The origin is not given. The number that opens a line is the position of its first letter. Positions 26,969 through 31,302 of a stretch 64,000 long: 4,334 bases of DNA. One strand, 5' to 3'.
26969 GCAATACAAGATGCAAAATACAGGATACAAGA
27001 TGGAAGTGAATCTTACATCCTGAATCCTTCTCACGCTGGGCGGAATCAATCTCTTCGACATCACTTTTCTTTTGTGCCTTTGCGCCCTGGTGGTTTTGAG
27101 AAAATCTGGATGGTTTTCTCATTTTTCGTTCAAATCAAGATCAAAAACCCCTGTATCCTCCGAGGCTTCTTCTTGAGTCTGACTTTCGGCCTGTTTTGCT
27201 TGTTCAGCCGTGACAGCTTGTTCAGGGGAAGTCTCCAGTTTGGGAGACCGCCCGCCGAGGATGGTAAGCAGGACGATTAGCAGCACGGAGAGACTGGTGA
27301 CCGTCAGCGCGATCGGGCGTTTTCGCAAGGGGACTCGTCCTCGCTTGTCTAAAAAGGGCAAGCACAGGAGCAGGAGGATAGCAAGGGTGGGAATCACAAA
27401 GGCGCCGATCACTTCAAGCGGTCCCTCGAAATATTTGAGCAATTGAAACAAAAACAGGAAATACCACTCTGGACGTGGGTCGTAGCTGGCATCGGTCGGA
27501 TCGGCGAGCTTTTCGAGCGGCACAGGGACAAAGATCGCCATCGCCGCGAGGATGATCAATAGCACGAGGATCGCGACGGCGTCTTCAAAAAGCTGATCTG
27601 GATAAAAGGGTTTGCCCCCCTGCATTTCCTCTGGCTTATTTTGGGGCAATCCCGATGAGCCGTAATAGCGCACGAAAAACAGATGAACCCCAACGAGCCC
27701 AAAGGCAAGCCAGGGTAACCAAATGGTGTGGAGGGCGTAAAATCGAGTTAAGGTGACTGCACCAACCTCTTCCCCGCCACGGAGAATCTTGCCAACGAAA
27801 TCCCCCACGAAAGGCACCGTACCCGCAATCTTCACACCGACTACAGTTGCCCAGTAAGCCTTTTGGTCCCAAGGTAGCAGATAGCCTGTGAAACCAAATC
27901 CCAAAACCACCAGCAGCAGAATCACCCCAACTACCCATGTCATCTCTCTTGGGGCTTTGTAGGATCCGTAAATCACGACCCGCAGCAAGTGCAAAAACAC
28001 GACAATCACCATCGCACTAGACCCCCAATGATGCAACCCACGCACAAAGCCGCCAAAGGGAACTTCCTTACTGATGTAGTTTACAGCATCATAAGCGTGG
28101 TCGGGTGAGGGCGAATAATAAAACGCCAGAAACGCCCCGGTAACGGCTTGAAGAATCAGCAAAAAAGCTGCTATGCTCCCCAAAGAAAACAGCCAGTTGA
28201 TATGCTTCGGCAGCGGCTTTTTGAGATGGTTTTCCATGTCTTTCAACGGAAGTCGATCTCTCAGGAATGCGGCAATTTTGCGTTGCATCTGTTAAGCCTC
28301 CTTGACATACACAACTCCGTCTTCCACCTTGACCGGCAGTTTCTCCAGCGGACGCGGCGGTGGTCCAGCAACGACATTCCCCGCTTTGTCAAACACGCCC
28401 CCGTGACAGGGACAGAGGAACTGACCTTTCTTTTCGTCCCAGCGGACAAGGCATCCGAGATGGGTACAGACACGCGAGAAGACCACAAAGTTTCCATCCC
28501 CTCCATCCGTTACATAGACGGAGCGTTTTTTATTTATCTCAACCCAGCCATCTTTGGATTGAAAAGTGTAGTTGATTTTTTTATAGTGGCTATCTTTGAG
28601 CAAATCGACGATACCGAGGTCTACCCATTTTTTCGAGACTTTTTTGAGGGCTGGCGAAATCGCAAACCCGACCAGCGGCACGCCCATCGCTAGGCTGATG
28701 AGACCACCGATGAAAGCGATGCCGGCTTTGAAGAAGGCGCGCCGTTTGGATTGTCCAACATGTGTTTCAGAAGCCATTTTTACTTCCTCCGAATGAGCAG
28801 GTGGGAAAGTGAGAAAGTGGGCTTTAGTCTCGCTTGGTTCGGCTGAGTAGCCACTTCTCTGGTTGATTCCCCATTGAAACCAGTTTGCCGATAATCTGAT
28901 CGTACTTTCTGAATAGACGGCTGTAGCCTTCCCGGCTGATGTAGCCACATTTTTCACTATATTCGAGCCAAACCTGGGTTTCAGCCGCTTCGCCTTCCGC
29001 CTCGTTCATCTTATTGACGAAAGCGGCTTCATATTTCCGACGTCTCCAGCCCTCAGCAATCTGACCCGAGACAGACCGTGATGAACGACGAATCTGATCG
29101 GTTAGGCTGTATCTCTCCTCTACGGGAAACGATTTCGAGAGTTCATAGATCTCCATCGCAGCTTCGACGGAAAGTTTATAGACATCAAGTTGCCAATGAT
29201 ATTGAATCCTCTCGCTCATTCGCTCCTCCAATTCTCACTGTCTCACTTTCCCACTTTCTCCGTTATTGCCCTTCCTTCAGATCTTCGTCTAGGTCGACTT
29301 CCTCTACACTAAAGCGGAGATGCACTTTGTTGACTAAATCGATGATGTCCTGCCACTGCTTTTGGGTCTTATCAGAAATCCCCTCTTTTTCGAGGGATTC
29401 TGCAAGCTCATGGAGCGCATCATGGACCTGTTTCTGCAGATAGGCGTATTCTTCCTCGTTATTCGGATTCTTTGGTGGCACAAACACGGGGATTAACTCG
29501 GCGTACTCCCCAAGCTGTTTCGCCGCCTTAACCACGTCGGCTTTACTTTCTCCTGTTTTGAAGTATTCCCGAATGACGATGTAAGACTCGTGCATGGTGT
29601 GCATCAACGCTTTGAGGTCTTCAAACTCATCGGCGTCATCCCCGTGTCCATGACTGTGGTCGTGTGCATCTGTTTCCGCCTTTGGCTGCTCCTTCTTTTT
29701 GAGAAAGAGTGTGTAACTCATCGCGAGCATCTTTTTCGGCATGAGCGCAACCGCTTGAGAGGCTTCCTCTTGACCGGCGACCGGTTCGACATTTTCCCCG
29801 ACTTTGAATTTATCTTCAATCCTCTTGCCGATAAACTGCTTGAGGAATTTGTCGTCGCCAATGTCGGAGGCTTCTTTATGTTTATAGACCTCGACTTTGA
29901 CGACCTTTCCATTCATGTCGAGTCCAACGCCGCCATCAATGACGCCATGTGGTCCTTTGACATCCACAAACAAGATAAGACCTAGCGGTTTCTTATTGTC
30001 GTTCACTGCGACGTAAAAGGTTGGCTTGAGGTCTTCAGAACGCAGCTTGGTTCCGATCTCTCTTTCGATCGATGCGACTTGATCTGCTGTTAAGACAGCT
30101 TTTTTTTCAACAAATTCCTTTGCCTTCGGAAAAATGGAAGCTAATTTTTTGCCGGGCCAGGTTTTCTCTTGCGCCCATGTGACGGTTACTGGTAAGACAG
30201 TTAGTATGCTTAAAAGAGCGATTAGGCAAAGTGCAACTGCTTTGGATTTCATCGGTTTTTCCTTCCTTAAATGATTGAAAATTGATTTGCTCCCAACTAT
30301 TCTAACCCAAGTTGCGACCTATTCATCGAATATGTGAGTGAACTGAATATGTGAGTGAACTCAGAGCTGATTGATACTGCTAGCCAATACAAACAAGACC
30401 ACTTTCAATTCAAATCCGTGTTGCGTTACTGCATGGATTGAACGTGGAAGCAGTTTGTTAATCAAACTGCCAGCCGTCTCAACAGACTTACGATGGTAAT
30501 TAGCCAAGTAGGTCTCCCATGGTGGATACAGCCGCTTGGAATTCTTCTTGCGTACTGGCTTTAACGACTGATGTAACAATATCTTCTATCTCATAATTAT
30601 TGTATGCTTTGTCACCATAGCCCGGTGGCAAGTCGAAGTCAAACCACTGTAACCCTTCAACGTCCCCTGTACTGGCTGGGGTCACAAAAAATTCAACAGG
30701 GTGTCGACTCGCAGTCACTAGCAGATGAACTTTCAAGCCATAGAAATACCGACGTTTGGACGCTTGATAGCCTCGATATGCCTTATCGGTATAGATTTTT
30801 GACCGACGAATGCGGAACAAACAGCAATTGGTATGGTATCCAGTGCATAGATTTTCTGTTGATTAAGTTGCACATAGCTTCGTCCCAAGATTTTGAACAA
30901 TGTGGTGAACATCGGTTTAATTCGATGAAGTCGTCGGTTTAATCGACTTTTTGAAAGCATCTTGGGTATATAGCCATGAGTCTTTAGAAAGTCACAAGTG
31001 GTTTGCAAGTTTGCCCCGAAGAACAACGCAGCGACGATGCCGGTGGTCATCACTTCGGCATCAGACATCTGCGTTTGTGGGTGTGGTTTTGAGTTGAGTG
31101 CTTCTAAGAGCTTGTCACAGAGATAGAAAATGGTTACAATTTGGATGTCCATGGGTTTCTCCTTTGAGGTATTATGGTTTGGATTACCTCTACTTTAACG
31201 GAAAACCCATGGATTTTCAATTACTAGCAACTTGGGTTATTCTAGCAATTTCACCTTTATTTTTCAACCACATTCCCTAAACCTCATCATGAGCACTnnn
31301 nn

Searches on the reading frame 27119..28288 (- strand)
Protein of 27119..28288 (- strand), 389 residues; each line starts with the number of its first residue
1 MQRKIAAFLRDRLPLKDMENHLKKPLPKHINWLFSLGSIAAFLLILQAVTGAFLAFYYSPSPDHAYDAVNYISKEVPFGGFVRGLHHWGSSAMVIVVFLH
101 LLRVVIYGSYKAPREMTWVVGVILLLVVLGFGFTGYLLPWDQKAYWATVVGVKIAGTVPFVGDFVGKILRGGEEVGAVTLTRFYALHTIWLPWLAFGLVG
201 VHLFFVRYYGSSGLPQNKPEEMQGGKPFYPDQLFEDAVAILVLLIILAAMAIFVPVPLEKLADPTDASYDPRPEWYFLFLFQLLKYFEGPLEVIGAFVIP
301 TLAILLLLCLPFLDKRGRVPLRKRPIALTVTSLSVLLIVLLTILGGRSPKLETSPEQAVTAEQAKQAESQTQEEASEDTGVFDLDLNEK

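Call 91: search_protein_families(library=pfam, proteins=[window:27119-28288:-], max_evalue=0.1)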
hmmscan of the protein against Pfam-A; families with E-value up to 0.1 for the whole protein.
window:27119-28288:- (389 aa): 6 families
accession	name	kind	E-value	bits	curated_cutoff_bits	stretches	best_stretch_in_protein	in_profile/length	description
PF00033.24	Cytochrome_B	-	1.9e-54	184.8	27.2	1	23-210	3-189/189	Cytochrome b/b6/petB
PF13631.11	Cytochrom_B_N_2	-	4.9e-45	153.9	27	1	92-258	2-166/169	Cytochrome b(N-terminal)/b6/petB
PF00032.22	Cytochrom_B_C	-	6.3e-10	39.6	20.7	1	262-350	2-87/102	Cytochrome b(C-terminal)/b6/petD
PF01292.26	Ni_hydr_CYTB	-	2.7e-05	24.5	30.1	1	19-108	95-166/179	Prokaryotic cytochrome b561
PF14358.11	DUF4405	-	8.4e-05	23.5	26.7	1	39-101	5-62/66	Domain of unknown function (DUF4405)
PF13567.11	DUF4131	-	0.022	14.9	31.6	0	93-155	10-74/165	Domain of unknown function (DUF4131)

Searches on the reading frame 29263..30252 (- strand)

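Call 4: search_protein_families(library=pfam, proteins=[window:29263-30252:-], max_evalue=0.01)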
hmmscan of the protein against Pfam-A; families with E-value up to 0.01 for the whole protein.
window:29263-30252:- (329 aa): 1 family
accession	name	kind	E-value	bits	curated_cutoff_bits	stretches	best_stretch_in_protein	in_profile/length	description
PF04205.19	FMN_bind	-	0.0005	21.1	22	1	102-154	3-36/77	FMN-binding domain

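Call 46: search_protein_families(library=ncbifam, proteins=[window:29263-30252:-], max_evalue=0.01)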
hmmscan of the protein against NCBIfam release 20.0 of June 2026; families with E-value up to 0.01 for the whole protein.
window:29263-30252:- (329 aa): 2 families
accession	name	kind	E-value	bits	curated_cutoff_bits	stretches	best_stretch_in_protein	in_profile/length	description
TIGR01947.1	rnfG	subfamily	0.00018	21.7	102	1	51-147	39-146/187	RnfABCDGE type electron transport complex subunit G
TIGR00144.1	beta_RFAP_syn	subfamily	0.0037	16.5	113.5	1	95-148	13-62/325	beta-ribofuranosylaminobenzene 5'-phosphate synthase family protein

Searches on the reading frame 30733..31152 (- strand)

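Call 4: search_protein_families(library=pfam, proteins=[window:30733-31152:-], max_evalue=0.01)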
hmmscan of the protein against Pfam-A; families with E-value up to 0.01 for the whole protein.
window:30733-31152:- (139 aa): 0 families

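Call 47: search_protein_families(library=ncbifam, proteins=[window:30733-31152:-], max_evalue=0.001)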
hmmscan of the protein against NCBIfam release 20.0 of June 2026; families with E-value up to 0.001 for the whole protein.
window:30733-31152:- (139 aa): 1 family
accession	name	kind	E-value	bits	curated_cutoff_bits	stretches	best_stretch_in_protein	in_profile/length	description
NF033520.1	transpos_IS982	equivalog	1.5e-09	37.8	130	1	30-113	1-85/243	IS982 family transposase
